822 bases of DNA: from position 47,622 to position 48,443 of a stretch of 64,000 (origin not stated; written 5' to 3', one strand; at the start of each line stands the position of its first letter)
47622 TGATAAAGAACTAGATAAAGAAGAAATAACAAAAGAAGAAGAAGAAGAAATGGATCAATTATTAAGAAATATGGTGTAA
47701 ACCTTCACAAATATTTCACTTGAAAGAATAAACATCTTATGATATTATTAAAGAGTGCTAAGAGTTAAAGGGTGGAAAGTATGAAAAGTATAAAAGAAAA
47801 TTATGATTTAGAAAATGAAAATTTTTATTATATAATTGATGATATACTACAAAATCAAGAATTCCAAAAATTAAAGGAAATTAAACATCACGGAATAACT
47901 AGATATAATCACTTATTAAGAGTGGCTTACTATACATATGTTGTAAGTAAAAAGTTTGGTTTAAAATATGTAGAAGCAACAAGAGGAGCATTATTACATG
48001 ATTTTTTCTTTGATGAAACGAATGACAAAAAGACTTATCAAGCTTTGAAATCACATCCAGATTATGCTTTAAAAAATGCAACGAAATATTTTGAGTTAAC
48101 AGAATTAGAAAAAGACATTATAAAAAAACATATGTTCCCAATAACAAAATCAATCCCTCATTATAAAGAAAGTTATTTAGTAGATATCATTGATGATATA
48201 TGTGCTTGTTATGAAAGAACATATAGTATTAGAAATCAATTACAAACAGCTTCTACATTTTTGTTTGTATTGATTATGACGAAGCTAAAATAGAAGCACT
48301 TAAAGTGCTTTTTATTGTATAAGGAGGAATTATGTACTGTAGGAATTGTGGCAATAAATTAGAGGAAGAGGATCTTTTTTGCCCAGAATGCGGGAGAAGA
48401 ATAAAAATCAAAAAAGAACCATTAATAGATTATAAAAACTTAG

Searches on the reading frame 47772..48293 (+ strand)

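Call 60: search_protein_families(library=pfam, proteins=[window:47772-48293:+], max_evalue=0.001)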
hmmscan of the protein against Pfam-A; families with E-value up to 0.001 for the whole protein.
window:47772-48293:+ (173 aa): 1 family
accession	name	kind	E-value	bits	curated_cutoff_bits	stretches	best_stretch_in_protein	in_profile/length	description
PF01966.28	HD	-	2.2e-07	31.6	22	1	44-143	1-113/116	HD domain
